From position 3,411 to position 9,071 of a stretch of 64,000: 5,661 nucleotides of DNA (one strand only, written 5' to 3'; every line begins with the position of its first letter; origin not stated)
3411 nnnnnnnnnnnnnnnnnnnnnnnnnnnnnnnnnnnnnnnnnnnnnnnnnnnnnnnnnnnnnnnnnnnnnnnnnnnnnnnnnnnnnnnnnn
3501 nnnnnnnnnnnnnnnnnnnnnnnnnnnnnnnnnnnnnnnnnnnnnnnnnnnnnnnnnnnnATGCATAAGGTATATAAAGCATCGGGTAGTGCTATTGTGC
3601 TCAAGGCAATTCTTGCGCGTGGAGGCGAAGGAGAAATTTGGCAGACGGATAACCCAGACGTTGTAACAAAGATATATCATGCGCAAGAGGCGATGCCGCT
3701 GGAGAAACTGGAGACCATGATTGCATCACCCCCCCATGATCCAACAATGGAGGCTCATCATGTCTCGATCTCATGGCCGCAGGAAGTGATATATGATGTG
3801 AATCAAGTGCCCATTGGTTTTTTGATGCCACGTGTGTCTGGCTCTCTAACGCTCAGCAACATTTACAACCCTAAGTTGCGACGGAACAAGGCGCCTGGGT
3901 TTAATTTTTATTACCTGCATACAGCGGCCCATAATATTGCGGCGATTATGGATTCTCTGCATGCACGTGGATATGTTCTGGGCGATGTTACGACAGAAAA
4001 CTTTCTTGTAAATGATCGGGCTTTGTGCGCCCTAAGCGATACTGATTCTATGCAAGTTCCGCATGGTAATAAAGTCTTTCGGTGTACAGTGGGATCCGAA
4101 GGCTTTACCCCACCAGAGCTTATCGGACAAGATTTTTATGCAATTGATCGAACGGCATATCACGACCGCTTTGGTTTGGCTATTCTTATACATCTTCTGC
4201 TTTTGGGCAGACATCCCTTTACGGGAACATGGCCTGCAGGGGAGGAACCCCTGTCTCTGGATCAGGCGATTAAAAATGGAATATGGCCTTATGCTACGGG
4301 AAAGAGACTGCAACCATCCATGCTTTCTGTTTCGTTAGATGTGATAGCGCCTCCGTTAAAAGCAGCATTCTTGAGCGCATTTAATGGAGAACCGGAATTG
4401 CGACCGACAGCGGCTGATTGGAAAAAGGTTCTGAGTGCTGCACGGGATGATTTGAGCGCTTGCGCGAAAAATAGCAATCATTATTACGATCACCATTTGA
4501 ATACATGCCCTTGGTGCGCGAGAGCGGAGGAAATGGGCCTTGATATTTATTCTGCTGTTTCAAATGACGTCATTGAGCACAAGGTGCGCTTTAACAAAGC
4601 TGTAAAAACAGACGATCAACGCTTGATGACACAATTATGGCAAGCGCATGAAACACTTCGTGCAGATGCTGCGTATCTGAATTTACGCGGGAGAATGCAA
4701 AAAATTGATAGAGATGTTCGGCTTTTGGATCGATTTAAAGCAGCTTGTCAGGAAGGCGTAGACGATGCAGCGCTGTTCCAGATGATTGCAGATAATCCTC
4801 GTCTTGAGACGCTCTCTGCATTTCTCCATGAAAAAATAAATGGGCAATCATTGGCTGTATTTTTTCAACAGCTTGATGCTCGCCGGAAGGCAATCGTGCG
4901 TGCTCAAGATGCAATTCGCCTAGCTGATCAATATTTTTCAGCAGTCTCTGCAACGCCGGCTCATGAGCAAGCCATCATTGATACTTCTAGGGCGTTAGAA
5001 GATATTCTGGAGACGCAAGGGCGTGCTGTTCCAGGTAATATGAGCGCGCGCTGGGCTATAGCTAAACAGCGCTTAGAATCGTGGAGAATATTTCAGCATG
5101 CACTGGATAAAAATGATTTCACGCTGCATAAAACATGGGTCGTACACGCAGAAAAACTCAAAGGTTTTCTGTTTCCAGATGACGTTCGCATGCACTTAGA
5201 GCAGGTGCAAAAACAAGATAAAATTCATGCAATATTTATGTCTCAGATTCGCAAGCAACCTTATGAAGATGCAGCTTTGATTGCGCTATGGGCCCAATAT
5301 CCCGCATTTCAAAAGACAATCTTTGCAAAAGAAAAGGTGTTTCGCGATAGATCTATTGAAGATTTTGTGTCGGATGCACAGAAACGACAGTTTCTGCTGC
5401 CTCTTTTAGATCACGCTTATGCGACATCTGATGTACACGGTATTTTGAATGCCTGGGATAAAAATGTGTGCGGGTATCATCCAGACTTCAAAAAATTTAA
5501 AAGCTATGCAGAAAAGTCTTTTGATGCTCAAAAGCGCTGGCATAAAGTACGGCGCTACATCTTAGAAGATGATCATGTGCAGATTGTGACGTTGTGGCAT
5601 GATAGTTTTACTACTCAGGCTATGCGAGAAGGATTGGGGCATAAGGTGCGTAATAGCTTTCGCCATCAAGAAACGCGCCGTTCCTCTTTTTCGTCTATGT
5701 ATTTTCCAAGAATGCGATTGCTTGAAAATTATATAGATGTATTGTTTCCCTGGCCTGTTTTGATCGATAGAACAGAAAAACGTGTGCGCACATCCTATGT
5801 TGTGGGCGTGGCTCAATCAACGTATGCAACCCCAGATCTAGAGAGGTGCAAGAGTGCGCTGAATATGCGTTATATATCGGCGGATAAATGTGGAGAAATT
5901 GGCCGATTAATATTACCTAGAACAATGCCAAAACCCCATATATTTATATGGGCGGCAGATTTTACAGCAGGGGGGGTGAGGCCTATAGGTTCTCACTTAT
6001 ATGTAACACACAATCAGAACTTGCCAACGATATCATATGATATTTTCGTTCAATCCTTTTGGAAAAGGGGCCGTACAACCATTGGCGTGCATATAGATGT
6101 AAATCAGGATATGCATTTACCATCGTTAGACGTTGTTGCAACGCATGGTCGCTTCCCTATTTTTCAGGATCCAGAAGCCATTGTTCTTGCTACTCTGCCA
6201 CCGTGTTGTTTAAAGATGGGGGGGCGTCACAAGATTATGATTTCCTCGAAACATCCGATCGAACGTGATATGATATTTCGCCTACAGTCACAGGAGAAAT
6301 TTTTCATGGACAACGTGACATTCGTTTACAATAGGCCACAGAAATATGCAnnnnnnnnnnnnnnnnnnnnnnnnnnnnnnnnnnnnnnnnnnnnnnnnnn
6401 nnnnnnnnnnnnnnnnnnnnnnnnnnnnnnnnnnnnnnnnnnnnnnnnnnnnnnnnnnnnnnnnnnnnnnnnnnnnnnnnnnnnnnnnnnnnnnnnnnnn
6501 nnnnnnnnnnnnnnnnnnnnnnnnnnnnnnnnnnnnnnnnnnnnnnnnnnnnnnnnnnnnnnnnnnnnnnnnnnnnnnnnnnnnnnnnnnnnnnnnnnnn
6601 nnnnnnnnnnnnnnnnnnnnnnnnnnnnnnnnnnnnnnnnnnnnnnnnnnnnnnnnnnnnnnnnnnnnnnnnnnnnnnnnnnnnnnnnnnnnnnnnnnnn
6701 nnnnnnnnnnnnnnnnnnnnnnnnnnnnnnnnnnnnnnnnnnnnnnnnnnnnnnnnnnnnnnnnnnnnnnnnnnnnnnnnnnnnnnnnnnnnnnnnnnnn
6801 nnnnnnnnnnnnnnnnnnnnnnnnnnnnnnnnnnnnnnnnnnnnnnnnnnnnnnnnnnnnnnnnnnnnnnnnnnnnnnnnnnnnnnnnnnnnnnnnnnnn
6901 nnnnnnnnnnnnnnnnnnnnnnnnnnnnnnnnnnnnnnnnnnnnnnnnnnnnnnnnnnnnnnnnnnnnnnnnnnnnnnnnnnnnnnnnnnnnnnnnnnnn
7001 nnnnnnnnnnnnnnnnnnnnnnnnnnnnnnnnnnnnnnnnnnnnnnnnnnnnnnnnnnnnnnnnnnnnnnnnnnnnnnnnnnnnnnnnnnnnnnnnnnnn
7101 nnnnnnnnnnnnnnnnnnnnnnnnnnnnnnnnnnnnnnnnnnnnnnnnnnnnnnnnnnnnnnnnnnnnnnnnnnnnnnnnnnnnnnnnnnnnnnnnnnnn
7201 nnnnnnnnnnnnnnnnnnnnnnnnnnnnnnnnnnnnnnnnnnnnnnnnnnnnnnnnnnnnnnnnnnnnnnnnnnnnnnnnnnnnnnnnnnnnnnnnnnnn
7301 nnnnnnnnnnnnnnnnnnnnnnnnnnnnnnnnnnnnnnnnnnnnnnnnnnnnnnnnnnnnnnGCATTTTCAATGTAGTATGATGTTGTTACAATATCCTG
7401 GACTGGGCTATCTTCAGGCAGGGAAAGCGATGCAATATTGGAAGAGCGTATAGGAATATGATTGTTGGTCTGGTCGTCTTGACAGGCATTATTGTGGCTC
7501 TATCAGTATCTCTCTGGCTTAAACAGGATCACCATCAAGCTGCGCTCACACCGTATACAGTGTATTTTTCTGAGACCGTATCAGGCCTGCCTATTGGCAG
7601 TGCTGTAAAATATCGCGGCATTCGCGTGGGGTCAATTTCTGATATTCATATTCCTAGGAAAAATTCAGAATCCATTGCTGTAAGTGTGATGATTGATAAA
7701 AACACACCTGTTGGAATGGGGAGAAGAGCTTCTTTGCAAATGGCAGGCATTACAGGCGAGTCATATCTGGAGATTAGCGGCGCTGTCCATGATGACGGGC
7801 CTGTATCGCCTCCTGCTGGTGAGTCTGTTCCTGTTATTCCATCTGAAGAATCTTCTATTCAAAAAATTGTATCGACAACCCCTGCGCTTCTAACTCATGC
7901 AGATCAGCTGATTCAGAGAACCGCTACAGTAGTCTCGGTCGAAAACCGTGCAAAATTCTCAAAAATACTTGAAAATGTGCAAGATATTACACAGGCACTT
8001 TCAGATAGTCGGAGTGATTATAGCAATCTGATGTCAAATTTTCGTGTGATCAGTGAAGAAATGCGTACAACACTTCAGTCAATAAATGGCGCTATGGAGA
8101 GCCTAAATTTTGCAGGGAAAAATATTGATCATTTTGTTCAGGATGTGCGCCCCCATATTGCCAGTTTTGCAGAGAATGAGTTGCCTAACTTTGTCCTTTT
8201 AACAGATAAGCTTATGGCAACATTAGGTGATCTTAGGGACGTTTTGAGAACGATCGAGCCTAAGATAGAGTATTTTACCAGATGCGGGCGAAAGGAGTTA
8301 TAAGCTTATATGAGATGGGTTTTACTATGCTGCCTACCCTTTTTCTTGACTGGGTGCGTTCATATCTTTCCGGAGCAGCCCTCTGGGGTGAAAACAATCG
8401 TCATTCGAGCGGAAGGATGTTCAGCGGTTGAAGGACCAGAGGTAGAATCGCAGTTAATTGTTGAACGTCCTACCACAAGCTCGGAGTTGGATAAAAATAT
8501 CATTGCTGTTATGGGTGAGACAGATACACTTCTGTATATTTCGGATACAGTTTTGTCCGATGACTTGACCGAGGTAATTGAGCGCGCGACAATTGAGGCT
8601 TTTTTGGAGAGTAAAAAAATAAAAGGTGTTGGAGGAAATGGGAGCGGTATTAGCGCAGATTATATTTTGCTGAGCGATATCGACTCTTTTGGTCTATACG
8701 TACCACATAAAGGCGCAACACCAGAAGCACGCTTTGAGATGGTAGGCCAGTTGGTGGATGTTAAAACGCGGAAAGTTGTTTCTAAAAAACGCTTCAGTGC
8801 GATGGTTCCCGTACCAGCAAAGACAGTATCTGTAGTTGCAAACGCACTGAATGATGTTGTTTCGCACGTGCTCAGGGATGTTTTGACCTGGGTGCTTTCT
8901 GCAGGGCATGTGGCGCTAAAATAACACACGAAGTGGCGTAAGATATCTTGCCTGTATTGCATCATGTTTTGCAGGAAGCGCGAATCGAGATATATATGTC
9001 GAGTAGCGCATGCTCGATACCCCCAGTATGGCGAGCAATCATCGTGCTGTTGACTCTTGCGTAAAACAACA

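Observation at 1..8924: T6SS sheath genes divergently paired with a vWA-PP2C-kinase-ZnR-MlaD-lipoprotein operon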

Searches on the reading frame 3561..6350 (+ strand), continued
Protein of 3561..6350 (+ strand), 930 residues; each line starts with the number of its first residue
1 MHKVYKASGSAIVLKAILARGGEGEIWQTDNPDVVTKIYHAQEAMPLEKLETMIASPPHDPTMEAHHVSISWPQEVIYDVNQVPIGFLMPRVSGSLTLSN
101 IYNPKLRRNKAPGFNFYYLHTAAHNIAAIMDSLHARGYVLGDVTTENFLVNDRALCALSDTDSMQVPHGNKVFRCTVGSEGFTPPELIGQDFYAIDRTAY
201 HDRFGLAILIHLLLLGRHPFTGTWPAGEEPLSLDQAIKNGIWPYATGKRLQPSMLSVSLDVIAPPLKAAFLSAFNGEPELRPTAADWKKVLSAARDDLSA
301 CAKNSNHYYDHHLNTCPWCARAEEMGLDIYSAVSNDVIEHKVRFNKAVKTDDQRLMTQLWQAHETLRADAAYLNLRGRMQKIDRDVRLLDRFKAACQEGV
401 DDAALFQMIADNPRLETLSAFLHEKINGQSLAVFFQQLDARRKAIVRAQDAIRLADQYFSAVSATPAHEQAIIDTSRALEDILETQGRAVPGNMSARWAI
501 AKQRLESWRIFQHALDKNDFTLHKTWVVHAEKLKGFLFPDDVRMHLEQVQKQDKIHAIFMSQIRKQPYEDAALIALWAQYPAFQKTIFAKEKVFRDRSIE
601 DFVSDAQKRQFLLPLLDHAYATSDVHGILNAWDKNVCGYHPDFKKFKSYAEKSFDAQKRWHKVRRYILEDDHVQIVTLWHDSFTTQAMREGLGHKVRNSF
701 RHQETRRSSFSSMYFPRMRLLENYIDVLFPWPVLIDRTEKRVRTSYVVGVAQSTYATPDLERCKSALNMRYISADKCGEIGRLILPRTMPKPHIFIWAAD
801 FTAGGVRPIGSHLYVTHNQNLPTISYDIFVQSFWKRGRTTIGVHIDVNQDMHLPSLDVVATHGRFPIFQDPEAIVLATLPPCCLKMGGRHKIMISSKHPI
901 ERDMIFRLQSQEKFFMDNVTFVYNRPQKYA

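Call 93: fold_search(model_id=the predicted structure, library=pdb)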
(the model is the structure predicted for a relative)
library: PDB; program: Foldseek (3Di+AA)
matches with E <= 10: 1994; with E <= 0.001: 1931
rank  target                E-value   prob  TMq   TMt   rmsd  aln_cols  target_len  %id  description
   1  9o0u_G                2.1e-10  1.00  0.23  0.70   5.5       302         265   18  Crystal structure of CRAF/MEK1 complex with PLX4720 and CH5126766 (released 2025-10-15)
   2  4e26_A                4.4e-10  1.00  0.23  0.70   5.0       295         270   17  BRAF in complex with an organic inhibitor 7898734 (released 2012-05-09)
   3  9ckr                  5.9e-10  1.00  0.22  0.38  16.2       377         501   14  Human G protein-coupled receptor kinase 5-D311N in complex with ATP and magnesium ion (released 2025-07-16)
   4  6u2h_D                6.9e-10  1.00  0.24  0.69   5.3       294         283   15  BRAF dimer bound to 14-3-3 (released 2019-08-28)
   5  3q4c_A                9.3e-10  1.00  0.23  0.71   5.1       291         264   17  Crystal Structure of Wild Type BRAF kinase domain in complex with organometallic inhibitor CNS292 (released 2011-03-02)
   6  4e26_B                9.7e-10  1.00  0.23  0.72   5.2       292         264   16  BRAF in complex with an organic inhibitor 7898734 (released 2012-05-09)
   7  6b1u_C                1.0e-09  1.00  0.22  0.41  14.9       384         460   17  Structure of full-length human AMPK (a2b1g1) in complex with a small molecule activator SC4 (released 2018-04-25)
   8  9axx_D                1.1e-09  1.00  0.23  0.70   5.4       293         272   16  Crystal structure of BRAF/MEK1 complex with NST-628 and an active RAF dimer (released 2024-04-17)
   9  5u94                  1.2e-09  1.00  0.21  0.67   6.4       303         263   19  Crystal structure of the Mycobacterium tuberculosis PASTA kinase PknB in complex with the potential theraputic kinase in (released 2017-12-20)
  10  6xag_D                1.4e-09  1.00  0.22  0.65   5.6       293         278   16  Apo BRAF dimer bound to 14-3-3 (released 2020-10-07)
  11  9brn                  1.6e-09  1.00  0.22  0.39  16.4       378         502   14  Crystal Structure of Human G Protein-Coupled Receptor Kinase 5 in Complex with GRL050-22 (released 2025-11-12)
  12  5flf_A                1.7e-09  1.00  0.21  0.60   6.5       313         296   16  DISEASE LINKED MUTATION IN FGFR (released 2016-03-30)
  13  10dj_B                2.4e-09  1.00  0.22  0.67   4.5       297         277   19  Fyn Kinase Domain-Saracatinib Complex Structure (released 2026-03-18)
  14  7xzr_B                3.5e-09  1.00  0.22  0.60   6.6       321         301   13  Crystal structure of TNIK-AMPPNP-thiopeptide TP15 complex (released 2022-10-26)
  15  4j99_D                3.7e-09  1.00  0.22  0.66   5.3       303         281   15  Crystal Structure of FGF Receptor 2 (FGFR2) Kinase Domain Harboring the Gain-of-Function K659T Mutation. (released 2013-08-07)
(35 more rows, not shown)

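Call 96: search_protein_families(library=pfam, proteins=[L032:131-1270:+, L032:1276-2070:+, L032:2074-2985:+, L032:2918-3616:+, L032:12431-13411:+, L032:13437-14210:+, L032:7367-8290:-, L094:12180-13331:+, L094:7133-7975:+, L094:15776-16288:+], max_evalue=0.01)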
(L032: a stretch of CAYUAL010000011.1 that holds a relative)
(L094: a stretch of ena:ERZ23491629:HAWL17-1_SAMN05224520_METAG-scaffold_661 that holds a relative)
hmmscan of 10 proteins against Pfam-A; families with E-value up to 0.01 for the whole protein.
L032:131-1270:+ (380 aa): 3 families
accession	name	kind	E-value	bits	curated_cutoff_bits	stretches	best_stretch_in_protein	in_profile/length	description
PF02405.21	MlaE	-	1e-76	257.7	22.5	1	164-373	2-211/212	Permease MlaE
PF01740.26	STAS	-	1.2e-06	28.7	22.6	1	47-101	39-93/106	STAS domain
PF13466.11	STAS_2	-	7.5e-05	23.3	29.2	1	31-98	13-76/80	STAS domain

L032:1276-2070:+ (265 aa): 4 families
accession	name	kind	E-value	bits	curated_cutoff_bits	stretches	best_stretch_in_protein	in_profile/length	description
PF00005.33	ABC_tran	-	3e-32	112.5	25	1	34-183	2-137/137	ABC transporter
PF13304.12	AAA_21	-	4.2e-09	37.3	27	1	152-215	235-300/304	AAA domain, putative AbiEii toxin, Type IV TA system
PF02463.25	SMC_N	-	6.5e-05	22.9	40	1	44-225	25-209/220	RecF/RecN/SMC N terminal domain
PF00006.31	ATP-synt_ab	-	0.0068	16.5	29.5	0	38-80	9-52/213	ATP synthase alpha/beta family, nucleotide-binding domain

L032:2074-2985:+ (304 aa): 2 families
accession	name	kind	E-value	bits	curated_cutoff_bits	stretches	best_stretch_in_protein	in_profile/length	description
PF02470.25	MlaD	-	4.1e-13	49.8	25.1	1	46-115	10-80/81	MlaD protein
PF06103.16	DUF948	-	0.0055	17.3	37.2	0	171-213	46-88/89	Bacterial protein of unknown function (DUF948)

L032:2918-3616:+ (233 aa): 1 family
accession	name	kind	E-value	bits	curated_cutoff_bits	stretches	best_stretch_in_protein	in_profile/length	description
PF03886.18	ABC_trans_aux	-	2.1e-16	60.3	26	1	81-225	18-161/161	ABC-type transport auxiliary lipoprotein component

L032:12431-13411:+ (327 aa): 1 family
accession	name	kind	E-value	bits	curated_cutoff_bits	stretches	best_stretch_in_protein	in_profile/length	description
PF11682.14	Zn_ribbon_11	-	0.0043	17.1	24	1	35-48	14-27/37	Probable zinc-ribbon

L032:13437-14210:+ (258 aa): 1 family
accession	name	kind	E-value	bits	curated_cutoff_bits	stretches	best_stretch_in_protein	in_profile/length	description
PF07661.19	MORN_2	-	2.5e-18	64.5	29.6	2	195-215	2-22/22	MORN repeat variant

L032:7367-8290:- (308 aa): 1 family
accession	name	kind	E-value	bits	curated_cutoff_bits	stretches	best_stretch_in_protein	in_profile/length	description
PF01791.15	DeoC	-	2.5e-27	96.4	23.8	1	41-287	2-229/229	DeoC/LacD family aldolase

L094:12180-13331:+ (384 aa): 0 families

L094:7133-7975:+ (281 aa): 0 families

L094:15776-16288:+ (171 aa): 0 families

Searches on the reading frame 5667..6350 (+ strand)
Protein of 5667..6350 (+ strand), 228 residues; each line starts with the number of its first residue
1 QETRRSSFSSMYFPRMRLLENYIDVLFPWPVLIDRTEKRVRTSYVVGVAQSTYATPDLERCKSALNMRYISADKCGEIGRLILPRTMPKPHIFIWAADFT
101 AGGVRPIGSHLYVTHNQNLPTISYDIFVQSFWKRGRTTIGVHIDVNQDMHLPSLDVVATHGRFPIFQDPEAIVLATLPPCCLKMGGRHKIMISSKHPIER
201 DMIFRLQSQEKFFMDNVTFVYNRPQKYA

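Call 106: search_solved_structures(query=window:5667-6350:+, max_evalue=10)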
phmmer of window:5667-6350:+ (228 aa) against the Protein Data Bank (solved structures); distinct sequences matched with E-value up to 10: 4.
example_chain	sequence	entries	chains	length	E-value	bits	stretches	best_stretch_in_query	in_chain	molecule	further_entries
3tyr_A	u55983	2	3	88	0.45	13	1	7-55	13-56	Transcriptional regulator | Predicted transcriptional regulator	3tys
1jpl_A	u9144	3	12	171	0.79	12.2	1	15-90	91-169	ADP-RIBOSYLATION FACTOR BINDING PROTEIN GGA3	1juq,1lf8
5mog_A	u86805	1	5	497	0.8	12.1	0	25-63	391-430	Phytoene dehydrogenase, chloroplastic/chromoplastic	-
8crt_P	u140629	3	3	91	1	11.8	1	59-104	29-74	Glycophorin-B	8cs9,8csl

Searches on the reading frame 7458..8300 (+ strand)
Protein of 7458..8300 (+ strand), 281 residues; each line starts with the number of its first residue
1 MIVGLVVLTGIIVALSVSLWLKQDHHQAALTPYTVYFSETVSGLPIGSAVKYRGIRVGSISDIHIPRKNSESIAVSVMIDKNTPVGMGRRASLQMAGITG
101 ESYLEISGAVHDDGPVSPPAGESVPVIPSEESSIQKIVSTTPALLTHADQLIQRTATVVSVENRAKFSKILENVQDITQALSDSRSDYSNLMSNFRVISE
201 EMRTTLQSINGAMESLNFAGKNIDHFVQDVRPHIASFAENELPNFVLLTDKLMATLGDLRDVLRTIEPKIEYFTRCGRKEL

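Call 5: search_protein_families(library=pfam, proteins=[window:7458-8300:+], max_evalue=0.01)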
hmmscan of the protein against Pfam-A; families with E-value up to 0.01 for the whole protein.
window:7458-8300:+ (281 aa): 1 family
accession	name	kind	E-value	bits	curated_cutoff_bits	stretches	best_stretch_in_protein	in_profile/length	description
PF02470.25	MlaD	-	6.8e-14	52.3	25.1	1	32-107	4-79/81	MlaD protein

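Call 6: search_protein_families(library=ncbifam, proteins=[window:7458-8300:+], max_evalue=0.01)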
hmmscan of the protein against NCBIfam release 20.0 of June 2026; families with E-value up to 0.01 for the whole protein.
window:7458-8300:+ (281 aa): 3 families
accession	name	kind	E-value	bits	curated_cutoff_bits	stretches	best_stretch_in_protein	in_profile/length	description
TIGR00996.1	Mtu_fam_mce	paralog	9.4e-16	57.8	140.5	1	3-268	5-255/291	MCE family protein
TIGR04430.1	OM_asym_MlaD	equivalog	1.4e-12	47.7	135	1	1-112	7-118/146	outer membrane lipid asymmetry maintenance protein MlaD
NF008070.2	PRK10807.1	equivalog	5.1e-12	45.2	525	2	30-71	279-320/542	intermembrane transport protein PqiB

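Call 7: search_protein_families(library=padloc, proteins=[window:7458-8300:+], max_evalue=0.01)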
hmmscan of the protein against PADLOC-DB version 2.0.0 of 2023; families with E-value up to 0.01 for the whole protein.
window:7458-8300:+ (281 aa): 2 families
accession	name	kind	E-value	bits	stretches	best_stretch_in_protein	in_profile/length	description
PDLC00601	ZorA1|ZorA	-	0.0045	13.7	1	130-241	462-572/699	MotA/ExbB/TolQ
PDLC00518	JetC1|JetC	-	0.007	12.2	1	143-237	376-469/1112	DUF3584 domain; MukB-like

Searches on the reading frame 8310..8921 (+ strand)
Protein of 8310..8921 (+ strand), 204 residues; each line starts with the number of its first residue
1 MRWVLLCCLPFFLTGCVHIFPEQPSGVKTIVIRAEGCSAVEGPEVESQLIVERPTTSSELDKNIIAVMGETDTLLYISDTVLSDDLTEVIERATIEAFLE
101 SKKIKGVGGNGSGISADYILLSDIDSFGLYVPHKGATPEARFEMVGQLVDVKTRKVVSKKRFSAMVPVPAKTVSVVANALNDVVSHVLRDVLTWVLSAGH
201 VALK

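Call 5: search_protein_families(library=pfam, proteins=[window:8310-8921:+], max_evalue=0.01)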
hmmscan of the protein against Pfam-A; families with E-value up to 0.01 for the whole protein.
window:8310-8921:+ (204 aa): 1 family
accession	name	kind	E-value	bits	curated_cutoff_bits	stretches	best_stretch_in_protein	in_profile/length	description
PF03886.18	ABC_trans_aux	-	3.1e-06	27.3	26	1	47-191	19-160/161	ABC-type transport auxiliary lipoprotein component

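Call 6: search_protein_families(library=ncbifam, proteins=[window:8310-8921:+], max_evalue=0.01)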
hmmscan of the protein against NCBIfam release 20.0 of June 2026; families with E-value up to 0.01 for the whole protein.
window:8310-8921:+ (204 aa): 0 families

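Call 7: search_protein_families(library=padloc, proteins=[window:8310-8921:+], max_evalue=0.01)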
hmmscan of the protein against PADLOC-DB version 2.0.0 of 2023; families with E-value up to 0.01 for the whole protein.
window:8310-8921:+ (204 aa): 0 families
